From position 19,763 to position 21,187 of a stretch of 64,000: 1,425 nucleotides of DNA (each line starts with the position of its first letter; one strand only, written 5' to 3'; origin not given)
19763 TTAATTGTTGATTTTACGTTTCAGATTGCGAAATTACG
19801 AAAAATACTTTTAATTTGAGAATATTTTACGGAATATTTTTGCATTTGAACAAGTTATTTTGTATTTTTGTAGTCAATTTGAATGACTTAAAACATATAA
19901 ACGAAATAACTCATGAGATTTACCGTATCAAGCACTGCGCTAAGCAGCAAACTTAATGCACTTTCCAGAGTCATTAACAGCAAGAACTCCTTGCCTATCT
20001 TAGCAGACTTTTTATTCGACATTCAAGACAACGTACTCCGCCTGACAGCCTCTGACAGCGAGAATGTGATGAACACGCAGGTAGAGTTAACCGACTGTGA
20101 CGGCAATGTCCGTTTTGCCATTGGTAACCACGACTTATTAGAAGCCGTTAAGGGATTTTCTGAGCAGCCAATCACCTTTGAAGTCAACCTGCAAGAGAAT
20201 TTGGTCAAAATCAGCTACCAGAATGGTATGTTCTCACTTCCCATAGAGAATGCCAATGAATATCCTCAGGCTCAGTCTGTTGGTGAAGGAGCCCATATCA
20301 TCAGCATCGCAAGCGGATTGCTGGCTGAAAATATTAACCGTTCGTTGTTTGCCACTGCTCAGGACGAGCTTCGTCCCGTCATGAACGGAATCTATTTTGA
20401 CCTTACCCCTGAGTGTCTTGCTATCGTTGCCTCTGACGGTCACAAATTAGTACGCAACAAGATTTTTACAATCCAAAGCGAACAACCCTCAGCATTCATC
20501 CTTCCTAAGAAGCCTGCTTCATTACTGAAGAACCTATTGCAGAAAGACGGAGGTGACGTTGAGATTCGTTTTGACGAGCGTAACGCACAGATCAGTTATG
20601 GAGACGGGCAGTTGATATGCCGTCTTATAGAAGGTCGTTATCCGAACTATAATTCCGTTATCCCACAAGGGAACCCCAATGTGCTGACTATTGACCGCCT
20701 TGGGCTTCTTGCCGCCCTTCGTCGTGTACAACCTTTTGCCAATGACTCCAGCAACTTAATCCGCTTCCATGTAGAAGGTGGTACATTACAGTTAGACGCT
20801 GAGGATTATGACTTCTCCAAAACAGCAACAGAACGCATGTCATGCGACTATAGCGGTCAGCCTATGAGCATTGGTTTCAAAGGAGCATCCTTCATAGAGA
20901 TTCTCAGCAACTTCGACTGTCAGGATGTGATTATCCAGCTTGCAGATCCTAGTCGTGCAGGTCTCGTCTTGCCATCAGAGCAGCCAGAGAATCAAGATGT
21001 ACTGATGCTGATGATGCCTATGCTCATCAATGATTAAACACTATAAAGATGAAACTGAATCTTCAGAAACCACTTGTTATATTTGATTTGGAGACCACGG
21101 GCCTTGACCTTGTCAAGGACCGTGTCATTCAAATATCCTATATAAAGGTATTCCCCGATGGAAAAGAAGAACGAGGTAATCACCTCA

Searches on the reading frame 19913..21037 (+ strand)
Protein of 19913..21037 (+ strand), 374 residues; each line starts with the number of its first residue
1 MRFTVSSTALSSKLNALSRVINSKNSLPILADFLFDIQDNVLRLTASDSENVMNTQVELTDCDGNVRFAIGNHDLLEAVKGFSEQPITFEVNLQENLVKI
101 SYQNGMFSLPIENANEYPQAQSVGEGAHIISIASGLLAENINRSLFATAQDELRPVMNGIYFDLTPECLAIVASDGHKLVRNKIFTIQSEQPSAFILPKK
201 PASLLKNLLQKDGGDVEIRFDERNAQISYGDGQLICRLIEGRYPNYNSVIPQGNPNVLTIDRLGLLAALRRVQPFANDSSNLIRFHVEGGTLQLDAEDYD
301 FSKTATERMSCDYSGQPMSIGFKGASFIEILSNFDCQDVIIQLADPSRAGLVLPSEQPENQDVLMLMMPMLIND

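Call 53: list_cluster_members(proteins=[window:19913-21037:+, window:7548-9029:+, window:12365-13780:+, window:13777-14892:+, window:14901-15800:+, window:15920-16657:+, window:16663-17445:+, window:17660-18430:+])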
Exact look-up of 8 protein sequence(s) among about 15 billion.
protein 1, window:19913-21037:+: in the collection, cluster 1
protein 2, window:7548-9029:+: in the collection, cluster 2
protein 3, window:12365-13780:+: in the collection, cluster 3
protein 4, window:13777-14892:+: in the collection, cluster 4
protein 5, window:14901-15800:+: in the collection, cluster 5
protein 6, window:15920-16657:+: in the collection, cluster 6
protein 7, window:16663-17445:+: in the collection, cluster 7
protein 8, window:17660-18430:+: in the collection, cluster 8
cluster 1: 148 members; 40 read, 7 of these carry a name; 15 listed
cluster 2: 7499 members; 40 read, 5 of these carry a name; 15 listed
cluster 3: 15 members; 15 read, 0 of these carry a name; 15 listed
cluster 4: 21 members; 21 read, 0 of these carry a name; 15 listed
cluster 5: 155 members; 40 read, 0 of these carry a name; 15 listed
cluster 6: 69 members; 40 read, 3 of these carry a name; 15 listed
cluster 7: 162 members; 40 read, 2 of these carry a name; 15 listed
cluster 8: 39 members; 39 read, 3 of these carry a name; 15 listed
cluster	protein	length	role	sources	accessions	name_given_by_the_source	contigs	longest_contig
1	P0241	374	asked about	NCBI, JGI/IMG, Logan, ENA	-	-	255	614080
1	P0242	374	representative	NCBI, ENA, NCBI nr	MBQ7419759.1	MAG: DNA polymerase III subunit beta [Prevotella sp.] | DNA polymerase III subunit beta [Prevotella sp.]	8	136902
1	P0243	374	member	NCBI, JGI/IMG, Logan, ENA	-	DNA polymerase-3 subunit beta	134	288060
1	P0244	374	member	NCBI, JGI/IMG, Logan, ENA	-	DNA polymerase-3 subunit beta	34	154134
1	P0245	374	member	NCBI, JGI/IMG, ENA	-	DNA polymerase-3 subunit beta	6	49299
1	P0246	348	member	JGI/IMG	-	DNA polymerase-3 subunit beta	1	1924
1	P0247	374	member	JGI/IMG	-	DNA polymerase-3 subunit beta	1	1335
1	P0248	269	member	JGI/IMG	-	DNA polymerase-3 subunit beta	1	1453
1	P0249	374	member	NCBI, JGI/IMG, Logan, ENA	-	-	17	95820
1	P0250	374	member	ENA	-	-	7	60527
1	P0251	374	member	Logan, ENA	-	-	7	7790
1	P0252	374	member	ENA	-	-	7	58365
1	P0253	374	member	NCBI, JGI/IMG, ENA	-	-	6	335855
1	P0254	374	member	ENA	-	-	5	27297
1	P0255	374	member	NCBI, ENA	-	-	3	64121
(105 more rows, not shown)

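Call 54: find_encoding_contigs(protein=window:19913-21037:+, flank=10000, max_places=10)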
Protein window:19913-21037:+ (374 aa): 23 contigs read that carry it; 10 places shown.
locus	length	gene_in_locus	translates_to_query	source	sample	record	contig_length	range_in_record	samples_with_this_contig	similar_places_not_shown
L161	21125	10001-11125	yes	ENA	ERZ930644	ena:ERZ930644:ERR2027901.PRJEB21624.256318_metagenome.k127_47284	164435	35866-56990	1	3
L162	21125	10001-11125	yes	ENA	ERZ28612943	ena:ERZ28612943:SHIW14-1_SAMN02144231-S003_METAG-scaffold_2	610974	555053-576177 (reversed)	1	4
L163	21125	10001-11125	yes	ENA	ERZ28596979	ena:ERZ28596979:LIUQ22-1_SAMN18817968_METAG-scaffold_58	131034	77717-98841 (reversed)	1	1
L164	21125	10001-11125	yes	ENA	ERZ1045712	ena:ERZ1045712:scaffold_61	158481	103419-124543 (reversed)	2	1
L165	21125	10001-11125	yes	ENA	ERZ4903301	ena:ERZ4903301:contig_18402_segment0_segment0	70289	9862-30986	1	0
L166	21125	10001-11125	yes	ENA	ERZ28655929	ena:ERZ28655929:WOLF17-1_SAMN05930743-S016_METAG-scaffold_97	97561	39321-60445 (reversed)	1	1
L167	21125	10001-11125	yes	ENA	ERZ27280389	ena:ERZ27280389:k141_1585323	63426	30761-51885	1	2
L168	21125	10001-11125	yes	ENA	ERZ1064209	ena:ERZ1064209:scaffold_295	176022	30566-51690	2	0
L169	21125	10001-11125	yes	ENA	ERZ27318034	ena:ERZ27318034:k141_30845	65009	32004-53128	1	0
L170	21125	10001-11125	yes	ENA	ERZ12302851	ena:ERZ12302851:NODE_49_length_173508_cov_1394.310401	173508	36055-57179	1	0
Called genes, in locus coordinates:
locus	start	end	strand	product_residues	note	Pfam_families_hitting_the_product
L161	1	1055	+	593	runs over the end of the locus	PF21710:Spt6_S1 (faint), PF00575:S1, PF13509:S1_2 (faint), PF00575:S1, PF23459:S1_RRP5 (weak), PF00575:S1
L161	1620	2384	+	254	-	-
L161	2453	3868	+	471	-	-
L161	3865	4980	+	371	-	-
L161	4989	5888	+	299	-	PF13280:WYL, PF25583:WCX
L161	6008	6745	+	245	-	PF13099:DUF3944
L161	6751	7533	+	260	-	PF01435:Peptidase_M48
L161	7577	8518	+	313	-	PF18762:Kinase-PolyVal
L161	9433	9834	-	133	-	PF11325:DUF3127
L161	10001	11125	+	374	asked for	PF00712:DNA_pol3_beta, PF02767:DNA_pol3_beta_2, PF02768:DNA_pol3_beta_3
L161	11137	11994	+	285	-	PF00929:RNase_T, PF13482:RNase_H_2 (faint), PF20600:ExoX-like_C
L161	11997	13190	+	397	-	PF02441:Flavoprotein, PF04127:DFP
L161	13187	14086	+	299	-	PF16119:DUF4835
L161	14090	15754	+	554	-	PF02463:SMC_N, PF13175:AAA_15, PF13476:AAA_23, PF13304:AAA_21 (faint)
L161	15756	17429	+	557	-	PF13365:Trypsin_2, PF13432:TPR_16 (faint), PF12895:ANAPC3 (faint), PF13371:TPR_9 (faint), PF13428:TPR_14 (faint), PF25060:ARM_TT21_2nd (faint), PF07719:TPR_2 (faint), PF14559:TPR_19 (faint)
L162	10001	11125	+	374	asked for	PF00712:DNA_pol3_beta, PF02767:DNA_pol3_beta_2, PF02768:DNA_pol3_beta_3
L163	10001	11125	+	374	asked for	PF00712:DNA_pol3_beta, PF02767:DNA_pol3_beta_2, PF02768:DNA_pol3_beta_3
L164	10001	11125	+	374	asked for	PF00712:DNA_pol3_beta, PF02767:DNA_pol3_beta_2, PF02768:DNA_pol3_beta_3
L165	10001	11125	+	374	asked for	PF00712:DNA_pol3_beta, PF02767:DNA_pol3_beta_2, PF02768:DNA_pol3_beta_3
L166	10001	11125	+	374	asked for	PF00712:DNA_pol3_beta, PF02767:DNA_pol3_beta_2, PF02768:DNA_pol3_beta_3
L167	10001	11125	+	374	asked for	PF00712:DNA_pol3_beta, PF02767:DNA_pol3_beta_2, PF02768:DNA_pol3_beta_3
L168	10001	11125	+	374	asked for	PF00712:DNA_pol3_beta, PF02767:DNA_pol3_beta_2, PF02768:DNA_pol3_beta_3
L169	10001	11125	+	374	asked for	PF00712:DNA_pol3_beta, PF02767:DNA_pol3_beta_2, PF02768:DNA_pol3_beta_3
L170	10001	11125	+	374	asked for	PF00712:DNA_pol3_beta, PF02767:DNA_pol3_beta_2, PF02768:DNA_pol3_beta_3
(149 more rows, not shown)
